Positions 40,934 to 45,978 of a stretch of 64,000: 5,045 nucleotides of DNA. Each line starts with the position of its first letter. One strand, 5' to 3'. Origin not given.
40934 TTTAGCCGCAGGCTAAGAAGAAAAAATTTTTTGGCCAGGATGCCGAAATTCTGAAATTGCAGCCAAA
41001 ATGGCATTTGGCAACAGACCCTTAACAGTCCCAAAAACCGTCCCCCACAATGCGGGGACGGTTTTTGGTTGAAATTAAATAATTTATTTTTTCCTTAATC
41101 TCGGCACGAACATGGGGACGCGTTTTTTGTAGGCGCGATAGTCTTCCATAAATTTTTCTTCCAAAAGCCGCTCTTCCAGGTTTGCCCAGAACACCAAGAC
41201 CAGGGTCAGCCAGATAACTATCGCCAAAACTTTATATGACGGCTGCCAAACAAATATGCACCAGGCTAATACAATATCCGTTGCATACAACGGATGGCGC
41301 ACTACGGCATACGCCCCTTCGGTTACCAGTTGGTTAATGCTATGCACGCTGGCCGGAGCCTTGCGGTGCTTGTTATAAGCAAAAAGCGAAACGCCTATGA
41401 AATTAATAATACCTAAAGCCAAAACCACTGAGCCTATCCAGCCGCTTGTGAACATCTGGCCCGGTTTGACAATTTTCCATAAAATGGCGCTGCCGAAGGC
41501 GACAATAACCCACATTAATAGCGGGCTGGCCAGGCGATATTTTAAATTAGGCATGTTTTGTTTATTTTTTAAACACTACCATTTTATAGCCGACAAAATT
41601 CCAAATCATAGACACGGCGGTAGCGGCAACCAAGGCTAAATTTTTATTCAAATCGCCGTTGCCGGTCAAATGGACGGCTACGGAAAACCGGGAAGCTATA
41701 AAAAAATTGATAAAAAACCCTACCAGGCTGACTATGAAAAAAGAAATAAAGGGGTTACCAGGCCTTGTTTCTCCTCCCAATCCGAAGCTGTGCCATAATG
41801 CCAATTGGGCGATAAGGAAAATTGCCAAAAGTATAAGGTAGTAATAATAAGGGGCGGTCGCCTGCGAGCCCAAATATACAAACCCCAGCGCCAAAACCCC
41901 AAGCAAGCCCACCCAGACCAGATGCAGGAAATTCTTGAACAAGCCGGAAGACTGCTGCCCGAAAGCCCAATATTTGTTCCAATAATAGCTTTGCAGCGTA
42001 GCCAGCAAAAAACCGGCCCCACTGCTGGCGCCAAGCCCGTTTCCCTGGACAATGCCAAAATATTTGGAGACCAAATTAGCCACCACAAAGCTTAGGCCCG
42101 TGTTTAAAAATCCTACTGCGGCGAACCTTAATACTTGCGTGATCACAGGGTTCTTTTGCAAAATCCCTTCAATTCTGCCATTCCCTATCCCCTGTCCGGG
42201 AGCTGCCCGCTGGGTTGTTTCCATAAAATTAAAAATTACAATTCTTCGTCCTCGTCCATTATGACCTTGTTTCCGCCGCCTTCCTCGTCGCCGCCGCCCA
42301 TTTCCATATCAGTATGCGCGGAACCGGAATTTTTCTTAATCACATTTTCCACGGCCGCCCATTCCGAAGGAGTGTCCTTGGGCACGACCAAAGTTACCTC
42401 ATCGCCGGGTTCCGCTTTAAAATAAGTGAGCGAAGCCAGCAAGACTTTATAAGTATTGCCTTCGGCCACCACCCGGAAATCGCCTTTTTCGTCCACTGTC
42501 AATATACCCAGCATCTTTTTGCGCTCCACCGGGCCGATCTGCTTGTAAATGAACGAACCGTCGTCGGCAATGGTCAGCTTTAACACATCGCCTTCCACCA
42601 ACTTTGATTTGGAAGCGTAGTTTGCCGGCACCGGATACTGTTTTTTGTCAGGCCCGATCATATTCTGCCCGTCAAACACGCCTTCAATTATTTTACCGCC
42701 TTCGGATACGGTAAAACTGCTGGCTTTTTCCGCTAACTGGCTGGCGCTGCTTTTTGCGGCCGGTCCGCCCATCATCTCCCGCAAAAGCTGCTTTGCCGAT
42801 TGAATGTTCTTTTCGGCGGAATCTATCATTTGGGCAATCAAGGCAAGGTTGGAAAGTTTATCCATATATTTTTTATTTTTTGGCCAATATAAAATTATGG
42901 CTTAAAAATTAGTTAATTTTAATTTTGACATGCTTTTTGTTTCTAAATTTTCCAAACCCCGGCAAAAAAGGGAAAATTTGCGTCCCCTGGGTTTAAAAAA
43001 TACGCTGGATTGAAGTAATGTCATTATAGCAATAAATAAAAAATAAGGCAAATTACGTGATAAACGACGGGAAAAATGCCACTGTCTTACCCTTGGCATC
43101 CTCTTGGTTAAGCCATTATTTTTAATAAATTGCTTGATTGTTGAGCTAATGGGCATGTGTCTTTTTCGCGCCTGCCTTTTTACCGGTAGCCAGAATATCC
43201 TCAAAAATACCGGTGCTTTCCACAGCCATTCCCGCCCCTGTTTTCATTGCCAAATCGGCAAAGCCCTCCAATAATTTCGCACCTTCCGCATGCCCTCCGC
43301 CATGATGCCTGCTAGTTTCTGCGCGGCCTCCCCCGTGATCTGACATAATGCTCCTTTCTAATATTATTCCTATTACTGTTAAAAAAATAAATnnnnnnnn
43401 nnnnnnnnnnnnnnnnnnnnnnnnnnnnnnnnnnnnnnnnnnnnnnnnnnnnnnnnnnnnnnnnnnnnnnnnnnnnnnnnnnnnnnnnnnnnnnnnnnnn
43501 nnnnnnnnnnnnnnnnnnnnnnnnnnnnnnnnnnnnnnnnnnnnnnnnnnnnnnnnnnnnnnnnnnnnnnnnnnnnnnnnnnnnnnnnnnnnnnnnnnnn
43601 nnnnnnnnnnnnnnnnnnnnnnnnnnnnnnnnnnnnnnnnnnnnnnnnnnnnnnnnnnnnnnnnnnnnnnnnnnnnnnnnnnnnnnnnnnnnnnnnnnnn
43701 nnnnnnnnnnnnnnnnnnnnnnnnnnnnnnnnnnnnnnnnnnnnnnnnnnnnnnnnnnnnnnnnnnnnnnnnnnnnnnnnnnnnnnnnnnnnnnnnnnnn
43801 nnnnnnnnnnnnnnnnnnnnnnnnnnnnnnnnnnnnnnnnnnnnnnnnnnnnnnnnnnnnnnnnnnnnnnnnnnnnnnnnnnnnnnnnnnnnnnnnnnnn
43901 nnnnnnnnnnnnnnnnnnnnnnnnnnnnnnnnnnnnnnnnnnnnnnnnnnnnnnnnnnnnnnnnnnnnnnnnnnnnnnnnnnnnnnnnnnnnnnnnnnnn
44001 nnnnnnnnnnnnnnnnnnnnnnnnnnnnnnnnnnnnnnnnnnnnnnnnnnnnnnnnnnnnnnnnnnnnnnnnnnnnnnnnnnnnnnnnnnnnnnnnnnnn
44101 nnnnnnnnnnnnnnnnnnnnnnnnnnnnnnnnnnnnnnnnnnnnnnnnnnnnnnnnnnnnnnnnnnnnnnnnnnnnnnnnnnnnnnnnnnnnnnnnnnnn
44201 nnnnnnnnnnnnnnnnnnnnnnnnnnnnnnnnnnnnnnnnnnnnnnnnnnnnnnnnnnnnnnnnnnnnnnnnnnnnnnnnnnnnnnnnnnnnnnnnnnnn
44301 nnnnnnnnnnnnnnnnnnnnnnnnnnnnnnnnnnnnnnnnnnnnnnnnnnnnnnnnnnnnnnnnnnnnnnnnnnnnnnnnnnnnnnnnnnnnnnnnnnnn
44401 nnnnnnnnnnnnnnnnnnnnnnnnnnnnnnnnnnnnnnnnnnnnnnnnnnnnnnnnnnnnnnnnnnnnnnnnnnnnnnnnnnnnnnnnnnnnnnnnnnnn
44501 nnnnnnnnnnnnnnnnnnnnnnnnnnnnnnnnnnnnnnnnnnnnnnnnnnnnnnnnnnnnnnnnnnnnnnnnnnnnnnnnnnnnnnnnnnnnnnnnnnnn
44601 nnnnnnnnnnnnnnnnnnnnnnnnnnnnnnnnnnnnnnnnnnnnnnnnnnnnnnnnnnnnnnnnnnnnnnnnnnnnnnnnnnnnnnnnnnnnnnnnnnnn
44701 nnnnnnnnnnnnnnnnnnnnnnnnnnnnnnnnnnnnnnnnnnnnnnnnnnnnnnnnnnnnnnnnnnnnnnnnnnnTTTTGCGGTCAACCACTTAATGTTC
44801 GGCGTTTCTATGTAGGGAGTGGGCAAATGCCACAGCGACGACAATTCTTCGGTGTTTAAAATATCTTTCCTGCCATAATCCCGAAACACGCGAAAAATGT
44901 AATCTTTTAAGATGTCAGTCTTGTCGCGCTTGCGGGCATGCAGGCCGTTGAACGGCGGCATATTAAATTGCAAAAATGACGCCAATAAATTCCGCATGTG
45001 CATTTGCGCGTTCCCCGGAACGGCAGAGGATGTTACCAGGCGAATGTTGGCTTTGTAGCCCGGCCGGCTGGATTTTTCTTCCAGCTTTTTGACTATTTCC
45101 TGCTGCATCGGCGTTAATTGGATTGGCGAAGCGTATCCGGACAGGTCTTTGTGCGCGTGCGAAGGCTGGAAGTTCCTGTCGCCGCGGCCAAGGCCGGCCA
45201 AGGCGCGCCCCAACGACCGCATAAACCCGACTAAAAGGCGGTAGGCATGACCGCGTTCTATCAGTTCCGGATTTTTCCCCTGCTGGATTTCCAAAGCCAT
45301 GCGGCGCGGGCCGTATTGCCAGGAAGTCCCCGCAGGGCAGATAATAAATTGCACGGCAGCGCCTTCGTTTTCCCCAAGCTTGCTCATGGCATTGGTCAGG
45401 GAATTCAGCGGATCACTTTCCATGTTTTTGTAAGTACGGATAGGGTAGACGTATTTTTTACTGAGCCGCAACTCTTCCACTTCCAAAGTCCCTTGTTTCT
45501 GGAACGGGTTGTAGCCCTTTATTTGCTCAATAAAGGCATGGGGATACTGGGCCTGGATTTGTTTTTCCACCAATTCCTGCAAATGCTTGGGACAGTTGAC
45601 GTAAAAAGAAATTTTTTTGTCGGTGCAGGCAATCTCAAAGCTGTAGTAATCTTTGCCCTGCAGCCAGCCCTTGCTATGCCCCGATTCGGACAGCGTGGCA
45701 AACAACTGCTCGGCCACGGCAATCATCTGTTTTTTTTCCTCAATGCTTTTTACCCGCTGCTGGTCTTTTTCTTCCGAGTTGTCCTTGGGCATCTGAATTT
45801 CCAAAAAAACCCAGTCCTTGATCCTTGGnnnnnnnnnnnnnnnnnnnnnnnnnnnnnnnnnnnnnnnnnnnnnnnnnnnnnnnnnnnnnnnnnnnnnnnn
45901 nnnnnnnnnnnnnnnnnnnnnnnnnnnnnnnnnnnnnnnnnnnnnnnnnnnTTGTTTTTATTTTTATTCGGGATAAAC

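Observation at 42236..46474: TraD/VirD4-like membrane-anchored P-loop ATPase in an operon with small orphan proteins (His/Gly-rich 66 aa, acidic 209 aa, acidic 130 aa, mini-zincin) and no other T4SS components in view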

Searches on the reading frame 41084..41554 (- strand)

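Call 3: search_protein_families(library=pfam, proteins=[window:41084-41554:-], max_evalue=0.01)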
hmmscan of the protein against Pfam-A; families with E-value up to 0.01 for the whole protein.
window:41084-41554:- (156 aa): 4 families
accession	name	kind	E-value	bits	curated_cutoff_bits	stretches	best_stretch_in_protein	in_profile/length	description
PF04191.18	PEMT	-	1.5e-08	35.4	25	1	69-136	40-103/105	Phospholipid methyltransferase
PF06966.17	DUF1295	-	1.6e-07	31.5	20.4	1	32-146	115-235/235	Protein of unknown function (DUF1295)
PF01222.22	ERG4_ERG24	-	5.5e-06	25.9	27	1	73-148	348-425/432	Ergosterol biosynthesis ERG4/ERG24 family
PF04140.19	ICMT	-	0.0045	17.8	24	1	73-128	32-90/95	Isoprenylcysteine carboxyl methyltransferase (ICMT) family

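Call 4: search_protein_families(library=ncbifam, proteins=[window:41084-41554:-], max_evalue=0.01)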
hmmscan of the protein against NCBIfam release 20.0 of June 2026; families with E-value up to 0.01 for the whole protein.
window:41084-41554:- (156 aa): 3 families
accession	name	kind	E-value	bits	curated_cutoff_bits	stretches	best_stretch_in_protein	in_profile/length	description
NF040696.1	isopcys_mtase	equivalog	6.5e-11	42.4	160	1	61-152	97-189/190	protein-S-isoprenylcysteine O-methyltransferase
NF045656.1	MeththiolMtaseMddA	equivalog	2.5e-09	36.8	270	1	34-151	125-238/238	methanethiol S-methyltransferase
TIGR04571.1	LmtA_Leptospira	exception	9.7e-09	35.3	325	1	73-154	84-167/252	lipid A Kdo2 1-phosphate O-methyltransferase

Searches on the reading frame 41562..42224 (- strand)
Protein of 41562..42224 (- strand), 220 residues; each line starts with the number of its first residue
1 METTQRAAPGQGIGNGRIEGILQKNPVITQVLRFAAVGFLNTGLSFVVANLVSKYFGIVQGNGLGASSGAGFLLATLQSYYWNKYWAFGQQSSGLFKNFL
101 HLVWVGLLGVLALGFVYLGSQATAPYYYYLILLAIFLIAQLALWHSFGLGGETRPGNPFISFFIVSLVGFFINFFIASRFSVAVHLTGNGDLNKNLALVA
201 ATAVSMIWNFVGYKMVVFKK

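Call 3: search_protein_families(library=pfam, proteins=[window:41562-42224:-], max_evalue=0.01)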
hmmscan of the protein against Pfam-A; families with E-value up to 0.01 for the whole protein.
window:41562-42224:- (220 aa): 1 family
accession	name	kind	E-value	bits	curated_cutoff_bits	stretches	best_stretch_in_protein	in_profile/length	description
PF04138.20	GtrA_DPMS_TM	-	2.8e-12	47.3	26.1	2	33-138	1-104/117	GtrA/DPMS, transmembrane domain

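Call 4: search_protein_families(library=ncbifam, proteins=[window:41562-42224:-], max_evalue=0.01)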
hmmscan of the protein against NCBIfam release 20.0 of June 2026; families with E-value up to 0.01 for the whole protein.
window:41562-42224:- (220 aa): 0 families

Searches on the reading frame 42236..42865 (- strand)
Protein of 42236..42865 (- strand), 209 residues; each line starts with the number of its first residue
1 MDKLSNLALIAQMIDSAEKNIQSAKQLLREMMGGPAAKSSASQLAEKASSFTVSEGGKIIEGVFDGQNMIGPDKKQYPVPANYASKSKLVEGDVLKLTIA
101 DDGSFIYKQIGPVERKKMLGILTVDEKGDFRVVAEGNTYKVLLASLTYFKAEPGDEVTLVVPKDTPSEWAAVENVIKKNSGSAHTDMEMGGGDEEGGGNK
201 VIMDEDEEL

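Call 3: search_protein_families(library=pfam, proteins=[window:42236-42865:-], max_evalue=0.01)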
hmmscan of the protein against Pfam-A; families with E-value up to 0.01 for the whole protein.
window:42236-42865:- (209 aa): 0 families

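Call 4: search_protein_families(library=ncbifam, proteins=[window:42236-42865:-], max_evalue=0.01)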
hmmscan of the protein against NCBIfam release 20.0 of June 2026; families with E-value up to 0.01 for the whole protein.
window:42236-42865:- (209 aa): 0 families

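Call 14: find_homologous_proteins(query=window:42236-42865:-)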
Query window:42236-42865:- (209 aa): 8000 proteins with E <= 0.001 among 8000 candidates; the best 120 are listed.
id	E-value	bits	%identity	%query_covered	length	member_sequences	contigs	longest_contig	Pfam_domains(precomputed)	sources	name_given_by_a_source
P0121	1.7e-128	444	100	100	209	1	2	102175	-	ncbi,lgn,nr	ncbi:MAG: hypothetical protein M1383_03595 [Patescibacteria group bacterium]|nr:hypothetical protein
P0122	4.6e-107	374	84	100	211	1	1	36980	-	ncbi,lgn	-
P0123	2.0e-106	372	84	100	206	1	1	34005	-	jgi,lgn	jgi:hypothetical protein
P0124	1.4e-105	370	85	100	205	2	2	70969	-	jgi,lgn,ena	-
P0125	1.1e-104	367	85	100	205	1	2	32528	-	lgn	-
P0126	2.7e-104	365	83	100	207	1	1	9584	-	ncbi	-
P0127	8.0e-104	364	82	100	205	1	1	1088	-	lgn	-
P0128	1.4e-103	363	81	100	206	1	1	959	-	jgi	jgi:hypothetical protein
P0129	1.6e-103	363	81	100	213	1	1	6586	-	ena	-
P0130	1.6e-103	363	81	100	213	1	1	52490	-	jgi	-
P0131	1.7e-103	363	81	100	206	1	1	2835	-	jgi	jgi:hypothetical protein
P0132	5.6e-103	361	83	100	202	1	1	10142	-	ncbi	-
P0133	7.5e-103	361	81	100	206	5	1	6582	-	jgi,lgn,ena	-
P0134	8.6e-103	361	84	99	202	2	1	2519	-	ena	-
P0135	9.3e-103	360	81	100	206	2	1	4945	-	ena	-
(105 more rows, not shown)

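Call 34: predict_structure(alignment_id=A2)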
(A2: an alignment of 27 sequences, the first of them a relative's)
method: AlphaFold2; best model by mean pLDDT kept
length: 209 residues; sequences in the alignment: 27
mean_pLDDT: 73.6   pTM: 0.52
mean pLDDT of the five models: 73.6, 73.1, 72.4, 70.4, 69.1
residues with pLDDT >= 90: 54; 70-90: 90; 50-70: 13; < 50: 52
segments of 3 or more residues with pLDDT < 50: 34-56, 181-209
pLDDT, mean of each block of 10 residues (from residue 1): 68 80 73 48 41 58 91 89 87 90 86 89 89 92 83 91 88 80 40 35 43
secondary structure, 60 per line:
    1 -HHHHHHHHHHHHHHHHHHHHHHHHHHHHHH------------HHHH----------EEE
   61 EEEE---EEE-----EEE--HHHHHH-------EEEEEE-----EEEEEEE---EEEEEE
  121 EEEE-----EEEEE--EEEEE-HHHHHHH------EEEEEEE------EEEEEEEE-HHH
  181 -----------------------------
elements in order: H2-31 H44-47 E58-64 E68-70 E76-78 H81-86 E94-99 E105-111 E115-124 E130-134 E137-141 H143-149 E156-162 E169-176

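Call 62: search_protein_families(library=phrogs, proteins=[window:42236-42865:-], max_evalue=0.01)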
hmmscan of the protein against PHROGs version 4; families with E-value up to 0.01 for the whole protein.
window:42236-42865:- (209 aa): 0 families

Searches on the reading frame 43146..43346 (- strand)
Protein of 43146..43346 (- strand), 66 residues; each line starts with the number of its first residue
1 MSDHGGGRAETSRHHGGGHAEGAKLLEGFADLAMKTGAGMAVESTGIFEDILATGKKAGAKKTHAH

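Call 3: search_protein_families(library=pfam, proteins=[window:43146-43346:-], max_evalue=0.01)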
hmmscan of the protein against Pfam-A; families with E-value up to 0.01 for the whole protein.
window:43146-43346:- (66 aa): 0 families

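Call 4: search_protein_families(library=ncbifam, proteins=[window:43146-43346:-], max_evalue=0.01)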
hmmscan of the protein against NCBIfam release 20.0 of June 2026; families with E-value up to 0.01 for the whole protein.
window:43146-43346:- (66 aa): 0 families

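Call 62: search_protein_families(library=phrogs, proteins=[window:43146-43346:-], max_evalue=0.01)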
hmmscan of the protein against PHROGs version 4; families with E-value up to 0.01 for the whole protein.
window:43146-43346:- (66 aa): 0 families

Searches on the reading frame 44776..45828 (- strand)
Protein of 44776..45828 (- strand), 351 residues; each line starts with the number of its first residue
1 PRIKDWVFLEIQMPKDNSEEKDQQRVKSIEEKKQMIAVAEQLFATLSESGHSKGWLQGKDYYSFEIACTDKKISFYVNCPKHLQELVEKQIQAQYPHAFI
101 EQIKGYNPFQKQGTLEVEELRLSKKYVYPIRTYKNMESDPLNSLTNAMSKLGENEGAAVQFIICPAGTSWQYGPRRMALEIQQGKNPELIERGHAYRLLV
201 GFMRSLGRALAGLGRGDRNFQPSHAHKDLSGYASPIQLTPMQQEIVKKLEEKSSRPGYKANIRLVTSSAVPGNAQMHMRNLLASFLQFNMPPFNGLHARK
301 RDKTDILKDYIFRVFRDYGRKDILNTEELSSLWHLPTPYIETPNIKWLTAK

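Call 61: search_solved_structures(query=A4, max_evalue=10, show_alignments=2)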
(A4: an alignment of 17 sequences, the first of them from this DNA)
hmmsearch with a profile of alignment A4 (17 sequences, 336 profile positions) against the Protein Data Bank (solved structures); distinct sequences matched with E-value up to 10: 2.
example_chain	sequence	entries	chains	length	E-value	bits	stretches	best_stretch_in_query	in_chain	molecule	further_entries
4hxt_A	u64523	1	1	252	0.3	13.3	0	159-268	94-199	De Novo Protein OR329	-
4rv1_A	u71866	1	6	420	2.4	10.3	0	159-255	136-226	Engineered Protein OR497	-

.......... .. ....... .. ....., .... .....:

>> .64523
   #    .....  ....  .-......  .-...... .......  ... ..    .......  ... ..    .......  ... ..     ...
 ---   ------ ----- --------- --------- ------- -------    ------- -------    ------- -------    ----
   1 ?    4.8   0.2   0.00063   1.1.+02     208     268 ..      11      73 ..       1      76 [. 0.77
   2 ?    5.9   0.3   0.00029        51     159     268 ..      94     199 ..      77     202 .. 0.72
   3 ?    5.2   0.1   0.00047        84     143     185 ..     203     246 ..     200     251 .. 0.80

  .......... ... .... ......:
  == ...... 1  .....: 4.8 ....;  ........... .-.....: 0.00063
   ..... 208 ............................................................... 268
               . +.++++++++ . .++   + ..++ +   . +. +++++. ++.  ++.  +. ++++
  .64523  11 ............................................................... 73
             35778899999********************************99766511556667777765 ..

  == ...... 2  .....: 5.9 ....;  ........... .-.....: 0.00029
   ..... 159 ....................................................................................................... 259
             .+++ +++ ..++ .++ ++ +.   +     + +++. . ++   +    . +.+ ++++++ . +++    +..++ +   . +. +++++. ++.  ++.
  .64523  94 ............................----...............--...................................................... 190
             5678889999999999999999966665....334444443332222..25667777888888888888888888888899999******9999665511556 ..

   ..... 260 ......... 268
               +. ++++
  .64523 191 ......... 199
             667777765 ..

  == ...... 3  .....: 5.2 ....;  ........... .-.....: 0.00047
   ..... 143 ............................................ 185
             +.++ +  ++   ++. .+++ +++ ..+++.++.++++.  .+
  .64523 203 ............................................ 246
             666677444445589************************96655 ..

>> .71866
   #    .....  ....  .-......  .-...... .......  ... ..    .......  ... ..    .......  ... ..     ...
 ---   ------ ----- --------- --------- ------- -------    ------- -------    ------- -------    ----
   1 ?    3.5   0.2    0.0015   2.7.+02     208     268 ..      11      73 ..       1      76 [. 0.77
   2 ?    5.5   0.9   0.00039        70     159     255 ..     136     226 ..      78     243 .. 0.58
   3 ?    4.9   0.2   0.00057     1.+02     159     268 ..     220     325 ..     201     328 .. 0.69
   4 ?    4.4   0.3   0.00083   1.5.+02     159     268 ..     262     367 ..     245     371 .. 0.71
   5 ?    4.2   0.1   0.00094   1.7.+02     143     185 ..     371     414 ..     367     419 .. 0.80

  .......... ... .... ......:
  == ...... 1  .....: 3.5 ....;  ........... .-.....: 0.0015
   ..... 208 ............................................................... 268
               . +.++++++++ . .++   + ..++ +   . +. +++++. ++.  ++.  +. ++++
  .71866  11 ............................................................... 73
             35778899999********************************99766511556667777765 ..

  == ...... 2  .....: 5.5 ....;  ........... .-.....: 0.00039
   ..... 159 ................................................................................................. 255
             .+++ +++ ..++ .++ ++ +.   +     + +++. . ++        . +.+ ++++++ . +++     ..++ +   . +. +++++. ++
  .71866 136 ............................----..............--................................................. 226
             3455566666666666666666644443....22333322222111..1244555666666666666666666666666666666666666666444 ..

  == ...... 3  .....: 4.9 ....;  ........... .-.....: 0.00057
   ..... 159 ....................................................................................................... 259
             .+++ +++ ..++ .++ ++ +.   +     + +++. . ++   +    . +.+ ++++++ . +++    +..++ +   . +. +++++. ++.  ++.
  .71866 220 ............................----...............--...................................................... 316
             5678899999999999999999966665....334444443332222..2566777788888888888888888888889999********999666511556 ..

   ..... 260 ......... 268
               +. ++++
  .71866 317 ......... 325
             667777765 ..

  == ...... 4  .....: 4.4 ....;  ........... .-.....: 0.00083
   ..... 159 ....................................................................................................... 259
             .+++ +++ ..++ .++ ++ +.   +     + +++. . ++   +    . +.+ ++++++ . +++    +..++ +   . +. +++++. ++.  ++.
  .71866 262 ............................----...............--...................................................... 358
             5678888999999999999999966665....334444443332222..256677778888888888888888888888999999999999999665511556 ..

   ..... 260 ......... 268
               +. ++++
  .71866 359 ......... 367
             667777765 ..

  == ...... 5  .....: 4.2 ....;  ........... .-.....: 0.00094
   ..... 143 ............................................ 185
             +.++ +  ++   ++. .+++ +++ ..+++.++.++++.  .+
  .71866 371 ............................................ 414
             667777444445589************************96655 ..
